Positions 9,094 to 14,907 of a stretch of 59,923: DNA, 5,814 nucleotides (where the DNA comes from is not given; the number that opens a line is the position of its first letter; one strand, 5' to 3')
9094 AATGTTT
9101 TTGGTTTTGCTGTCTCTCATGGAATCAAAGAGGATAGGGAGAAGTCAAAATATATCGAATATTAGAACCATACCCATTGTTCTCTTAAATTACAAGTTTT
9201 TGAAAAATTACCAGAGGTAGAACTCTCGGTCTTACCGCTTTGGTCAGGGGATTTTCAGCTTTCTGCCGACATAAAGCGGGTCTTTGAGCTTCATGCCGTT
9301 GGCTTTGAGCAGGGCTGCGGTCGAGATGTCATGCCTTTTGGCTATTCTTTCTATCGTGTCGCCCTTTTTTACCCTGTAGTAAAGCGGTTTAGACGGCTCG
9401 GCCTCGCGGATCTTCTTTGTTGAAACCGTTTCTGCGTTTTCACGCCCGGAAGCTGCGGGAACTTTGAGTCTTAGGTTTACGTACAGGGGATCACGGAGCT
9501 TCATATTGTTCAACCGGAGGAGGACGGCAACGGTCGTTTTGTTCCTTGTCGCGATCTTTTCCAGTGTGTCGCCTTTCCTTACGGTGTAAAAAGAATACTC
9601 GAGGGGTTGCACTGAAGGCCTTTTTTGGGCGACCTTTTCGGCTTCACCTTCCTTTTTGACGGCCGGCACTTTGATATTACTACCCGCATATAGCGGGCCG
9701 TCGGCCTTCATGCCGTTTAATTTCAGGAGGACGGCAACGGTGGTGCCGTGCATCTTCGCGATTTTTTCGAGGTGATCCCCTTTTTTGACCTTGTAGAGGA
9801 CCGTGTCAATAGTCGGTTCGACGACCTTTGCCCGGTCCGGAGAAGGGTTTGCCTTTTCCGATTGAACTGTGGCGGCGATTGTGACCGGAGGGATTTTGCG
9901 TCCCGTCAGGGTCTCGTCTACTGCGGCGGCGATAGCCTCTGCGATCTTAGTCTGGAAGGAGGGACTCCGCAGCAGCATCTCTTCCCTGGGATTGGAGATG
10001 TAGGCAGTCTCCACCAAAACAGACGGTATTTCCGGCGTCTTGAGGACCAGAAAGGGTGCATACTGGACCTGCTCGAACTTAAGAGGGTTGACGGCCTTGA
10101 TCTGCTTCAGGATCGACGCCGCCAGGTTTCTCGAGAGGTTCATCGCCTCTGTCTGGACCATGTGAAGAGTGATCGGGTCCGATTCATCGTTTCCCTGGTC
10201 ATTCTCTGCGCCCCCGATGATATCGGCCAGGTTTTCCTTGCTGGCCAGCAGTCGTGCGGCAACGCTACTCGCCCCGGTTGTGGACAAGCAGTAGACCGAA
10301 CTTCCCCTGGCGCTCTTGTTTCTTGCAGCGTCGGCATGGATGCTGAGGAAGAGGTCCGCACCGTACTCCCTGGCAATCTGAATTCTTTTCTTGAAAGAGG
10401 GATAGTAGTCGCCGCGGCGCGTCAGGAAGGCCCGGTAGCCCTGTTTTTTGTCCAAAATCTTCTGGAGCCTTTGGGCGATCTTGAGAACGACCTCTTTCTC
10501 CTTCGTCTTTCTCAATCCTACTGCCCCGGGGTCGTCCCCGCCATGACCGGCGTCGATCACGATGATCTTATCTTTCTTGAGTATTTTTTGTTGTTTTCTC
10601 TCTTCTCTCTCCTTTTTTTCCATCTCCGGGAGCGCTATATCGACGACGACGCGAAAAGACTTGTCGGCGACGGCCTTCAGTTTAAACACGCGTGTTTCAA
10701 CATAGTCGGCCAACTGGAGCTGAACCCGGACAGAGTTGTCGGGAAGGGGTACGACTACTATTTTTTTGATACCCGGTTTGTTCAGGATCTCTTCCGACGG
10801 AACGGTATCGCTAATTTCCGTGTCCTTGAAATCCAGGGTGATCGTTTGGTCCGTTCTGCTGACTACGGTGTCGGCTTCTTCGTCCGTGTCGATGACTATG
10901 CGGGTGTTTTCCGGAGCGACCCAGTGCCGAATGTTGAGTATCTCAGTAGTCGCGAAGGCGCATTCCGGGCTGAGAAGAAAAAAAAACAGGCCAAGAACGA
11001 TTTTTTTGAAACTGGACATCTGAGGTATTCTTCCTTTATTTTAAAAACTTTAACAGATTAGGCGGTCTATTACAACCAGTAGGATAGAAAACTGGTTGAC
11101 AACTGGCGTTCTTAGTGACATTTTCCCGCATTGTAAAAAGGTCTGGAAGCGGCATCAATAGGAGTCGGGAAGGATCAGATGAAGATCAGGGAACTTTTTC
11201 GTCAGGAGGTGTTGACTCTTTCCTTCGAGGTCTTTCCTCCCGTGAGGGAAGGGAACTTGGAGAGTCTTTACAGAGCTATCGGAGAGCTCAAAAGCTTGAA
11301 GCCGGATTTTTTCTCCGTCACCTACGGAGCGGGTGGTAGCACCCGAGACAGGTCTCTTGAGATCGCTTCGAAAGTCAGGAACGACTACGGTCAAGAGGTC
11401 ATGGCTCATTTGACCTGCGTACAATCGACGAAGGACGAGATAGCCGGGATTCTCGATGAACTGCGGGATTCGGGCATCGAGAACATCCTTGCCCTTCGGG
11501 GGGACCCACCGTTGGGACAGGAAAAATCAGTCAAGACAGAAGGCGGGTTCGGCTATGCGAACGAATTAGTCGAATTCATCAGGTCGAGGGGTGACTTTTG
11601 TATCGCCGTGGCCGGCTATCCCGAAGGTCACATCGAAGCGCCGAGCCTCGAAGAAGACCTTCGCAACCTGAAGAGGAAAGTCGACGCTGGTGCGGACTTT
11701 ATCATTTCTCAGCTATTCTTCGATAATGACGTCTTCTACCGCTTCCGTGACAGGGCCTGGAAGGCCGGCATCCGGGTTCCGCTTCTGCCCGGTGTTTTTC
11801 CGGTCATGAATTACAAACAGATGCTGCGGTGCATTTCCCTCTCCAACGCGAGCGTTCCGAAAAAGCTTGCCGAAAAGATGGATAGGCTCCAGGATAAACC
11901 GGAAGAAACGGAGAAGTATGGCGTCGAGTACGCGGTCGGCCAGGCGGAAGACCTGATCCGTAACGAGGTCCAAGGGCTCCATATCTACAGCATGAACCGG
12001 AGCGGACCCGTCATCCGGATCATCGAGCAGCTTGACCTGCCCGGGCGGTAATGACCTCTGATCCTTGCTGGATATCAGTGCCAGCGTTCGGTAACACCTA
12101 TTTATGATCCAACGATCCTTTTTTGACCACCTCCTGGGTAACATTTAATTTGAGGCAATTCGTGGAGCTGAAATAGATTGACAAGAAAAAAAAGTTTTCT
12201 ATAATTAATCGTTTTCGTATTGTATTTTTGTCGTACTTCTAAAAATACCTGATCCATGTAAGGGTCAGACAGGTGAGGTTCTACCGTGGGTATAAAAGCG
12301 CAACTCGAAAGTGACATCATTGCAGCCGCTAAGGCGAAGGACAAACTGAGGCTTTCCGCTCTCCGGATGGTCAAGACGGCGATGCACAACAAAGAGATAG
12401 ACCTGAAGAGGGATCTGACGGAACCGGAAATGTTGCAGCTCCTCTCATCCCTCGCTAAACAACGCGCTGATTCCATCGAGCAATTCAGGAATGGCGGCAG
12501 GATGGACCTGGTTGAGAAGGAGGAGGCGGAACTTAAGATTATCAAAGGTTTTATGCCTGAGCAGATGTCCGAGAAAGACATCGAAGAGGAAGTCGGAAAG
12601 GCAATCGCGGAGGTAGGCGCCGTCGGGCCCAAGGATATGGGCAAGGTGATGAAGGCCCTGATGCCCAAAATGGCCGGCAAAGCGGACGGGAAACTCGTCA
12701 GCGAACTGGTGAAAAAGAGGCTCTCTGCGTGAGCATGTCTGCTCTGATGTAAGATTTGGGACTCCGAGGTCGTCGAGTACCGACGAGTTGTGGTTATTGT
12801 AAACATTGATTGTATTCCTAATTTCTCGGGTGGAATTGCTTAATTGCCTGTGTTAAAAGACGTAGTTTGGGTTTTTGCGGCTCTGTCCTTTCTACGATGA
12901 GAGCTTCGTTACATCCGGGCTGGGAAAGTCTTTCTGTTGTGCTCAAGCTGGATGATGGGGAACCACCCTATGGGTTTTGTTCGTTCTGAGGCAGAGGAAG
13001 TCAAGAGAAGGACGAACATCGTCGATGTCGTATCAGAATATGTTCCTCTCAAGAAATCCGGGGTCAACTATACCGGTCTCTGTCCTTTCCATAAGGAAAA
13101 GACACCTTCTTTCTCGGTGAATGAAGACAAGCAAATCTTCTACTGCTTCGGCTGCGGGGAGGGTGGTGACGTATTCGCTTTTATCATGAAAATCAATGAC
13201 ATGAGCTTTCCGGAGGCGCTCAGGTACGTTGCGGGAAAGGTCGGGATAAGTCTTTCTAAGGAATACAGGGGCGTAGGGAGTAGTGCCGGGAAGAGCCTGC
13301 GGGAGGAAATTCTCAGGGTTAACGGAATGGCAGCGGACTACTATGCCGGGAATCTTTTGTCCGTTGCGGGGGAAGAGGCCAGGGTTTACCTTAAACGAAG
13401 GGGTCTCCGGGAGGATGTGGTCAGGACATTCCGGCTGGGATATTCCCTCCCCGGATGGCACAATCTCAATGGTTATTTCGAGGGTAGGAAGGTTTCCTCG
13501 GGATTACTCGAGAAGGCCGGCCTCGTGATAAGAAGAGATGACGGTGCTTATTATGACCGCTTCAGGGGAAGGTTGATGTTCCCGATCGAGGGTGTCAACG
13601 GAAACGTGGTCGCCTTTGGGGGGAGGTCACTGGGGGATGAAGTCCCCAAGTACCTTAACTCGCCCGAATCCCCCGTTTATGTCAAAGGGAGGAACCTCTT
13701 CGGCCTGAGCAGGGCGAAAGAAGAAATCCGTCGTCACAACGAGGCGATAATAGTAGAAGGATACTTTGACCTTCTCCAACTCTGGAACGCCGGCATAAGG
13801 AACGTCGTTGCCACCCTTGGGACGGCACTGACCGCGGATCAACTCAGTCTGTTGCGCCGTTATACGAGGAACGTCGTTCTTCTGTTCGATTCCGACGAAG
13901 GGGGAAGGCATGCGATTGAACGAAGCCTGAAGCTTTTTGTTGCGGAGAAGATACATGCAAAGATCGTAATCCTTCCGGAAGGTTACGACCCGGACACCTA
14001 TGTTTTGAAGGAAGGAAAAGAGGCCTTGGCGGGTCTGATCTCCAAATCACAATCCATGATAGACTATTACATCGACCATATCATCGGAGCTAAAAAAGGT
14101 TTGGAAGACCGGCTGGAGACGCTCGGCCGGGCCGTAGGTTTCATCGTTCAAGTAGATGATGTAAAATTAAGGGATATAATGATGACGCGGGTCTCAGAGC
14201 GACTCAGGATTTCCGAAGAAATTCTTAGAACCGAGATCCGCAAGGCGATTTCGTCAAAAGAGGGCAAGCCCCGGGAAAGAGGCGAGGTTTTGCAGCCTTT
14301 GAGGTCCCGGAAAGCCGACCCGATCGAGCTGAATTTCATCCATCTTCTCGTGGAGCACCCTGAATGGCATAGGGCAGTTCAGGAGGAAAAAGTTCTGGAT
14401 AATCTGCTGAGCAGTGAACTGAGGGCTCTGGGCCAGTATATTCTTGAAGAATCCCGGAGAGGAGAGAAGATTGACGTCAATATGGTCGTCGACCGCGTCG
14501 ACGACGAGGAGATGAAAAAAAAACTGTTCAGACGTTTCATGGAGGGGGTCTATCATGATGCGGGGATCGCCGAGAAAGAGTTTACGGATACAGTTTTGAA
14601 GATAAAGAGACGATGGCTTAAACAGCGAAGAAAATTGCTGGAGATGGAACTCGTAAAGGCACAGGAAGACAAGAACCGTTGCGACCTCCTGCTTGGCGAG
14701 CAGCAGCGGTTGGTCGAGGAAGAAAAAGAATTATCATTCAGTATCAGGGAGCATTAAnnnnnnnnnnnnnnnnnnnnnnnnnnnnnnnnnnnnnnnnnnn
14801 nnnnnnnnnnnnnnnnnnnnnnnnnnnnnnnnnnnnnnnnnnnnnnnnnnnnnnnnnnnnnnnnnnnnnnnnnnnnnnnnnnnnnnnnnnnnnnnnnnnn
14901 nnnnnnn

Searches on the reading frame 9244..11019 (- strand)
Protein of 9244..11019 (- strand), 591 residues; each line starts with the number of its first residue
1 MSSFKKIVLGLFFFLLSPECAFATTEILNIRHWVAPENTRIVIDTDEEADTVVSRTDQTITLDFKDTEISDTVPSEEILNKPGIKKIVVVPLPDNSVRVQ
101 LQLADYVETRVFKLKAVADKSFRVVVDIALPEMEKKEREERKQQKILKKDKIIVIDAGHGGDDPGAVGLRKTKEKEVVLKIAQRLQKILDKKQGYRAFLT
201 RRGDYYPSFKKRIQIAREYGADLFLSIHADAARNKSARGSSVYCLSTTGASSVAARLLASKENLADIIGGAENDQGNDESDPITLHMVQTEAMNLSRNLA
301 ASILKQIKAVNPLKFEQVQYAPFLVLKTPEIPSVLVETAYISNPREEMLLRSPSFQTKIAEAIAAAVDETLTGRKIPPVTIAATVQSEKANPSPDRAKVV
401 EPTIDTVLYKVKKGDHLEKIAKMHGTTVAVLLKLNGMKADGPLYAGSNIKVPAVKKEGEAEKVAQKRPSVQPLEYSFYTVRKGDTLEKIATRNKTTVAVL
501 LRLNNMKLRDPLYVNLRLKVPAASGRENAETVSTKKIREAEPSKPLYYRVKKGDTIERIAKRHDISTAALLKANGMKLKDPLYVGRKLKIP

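Call 56: search_protein_families(library=pfam, proteins=[window:9244-11019:-], max_evalue=0.000001)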
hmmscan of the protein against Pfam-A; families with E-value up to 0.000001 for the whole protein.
window:9244-11019:- (591 aa): 3 families
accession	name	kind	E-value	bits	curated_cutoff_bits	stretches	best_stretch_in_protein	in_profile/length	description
PF01520.23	Amidase_3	-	2.6e-52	177.8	27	1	153-368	1-173/174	N-acetylmuramoyl-L-alanine amidase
PF01476.26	LysM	-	2.3e-44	149.5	20.9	3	548-591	1-43/43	LysM domain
PF23473.1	LysM3_LYK4_5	-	4.2e-11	43.2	29.3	0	546-583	3-39/48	LYK4/5 LysM3 domain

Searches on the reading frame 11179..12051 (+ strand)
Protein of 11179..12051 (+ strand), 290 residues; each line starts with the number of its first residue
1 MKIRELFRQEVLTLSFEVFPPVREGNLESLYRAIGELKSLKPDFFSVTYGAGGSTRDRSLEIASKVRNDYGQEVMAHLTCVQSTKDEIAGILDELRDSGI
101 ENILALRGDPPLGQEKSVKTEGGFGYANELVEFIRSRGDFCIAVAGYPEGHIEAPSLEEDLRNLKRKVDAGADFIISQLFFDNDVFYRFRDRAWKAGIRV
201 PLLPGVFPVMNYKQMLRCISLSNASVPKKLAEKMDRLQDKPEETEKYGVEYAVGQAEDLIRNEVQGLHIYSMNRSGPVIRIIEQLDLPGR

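Call 56: search_protein_families(library=pfam, proteins=[window:11179-12051:+], max_evalue=0.000001)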
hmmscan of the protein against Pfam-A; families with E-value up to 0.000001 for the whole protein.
window:11179-12051:+ (290 aa): 1 family
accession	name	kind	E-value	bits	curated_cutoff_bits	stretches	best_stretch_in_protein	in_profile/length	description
PF02219.23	MTHFR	-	1.3e-95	320.4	24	1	2-285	1-286/287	Methylenetetrahydrofolate reductase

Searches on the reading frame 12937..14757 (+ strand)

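Call 56: search_protein_families(library=pfam, proteins=[window:12937-14757:+], max_evalue=0.000001)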
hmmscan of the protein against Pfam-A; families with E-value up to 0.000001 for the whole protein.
window:12937-14757:+ (606 aa): 6 families
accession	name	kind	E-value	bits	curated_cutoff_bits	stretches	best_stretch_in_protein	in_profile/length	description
PF08275.17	DNAG_N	-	1.7e-38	132.1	26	1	135-261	1-128/128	DNA primase catalytic core, N-terminal domain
PF01807.25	Zn_ribbon_DnaG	-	2.5e-37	127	24.9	1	19-109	6-96/98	CHC2 zinc finger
PF13155.12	Toprim_2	-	2.8e-21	76.1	22.1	1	271-355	1-87/88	Toprim-like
PF13662.12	Toprim_4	-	1.4e-17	64.1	25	1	269-342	2-82/85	Toprim domain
PF01751.28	Toprim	-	2.1e-10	41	23.1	1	269-335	1-81/96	Toprim domain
PF13362.12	Toprim_3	-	3.9e-08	34.1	27.2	1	270-362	2-95/95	Toprim domain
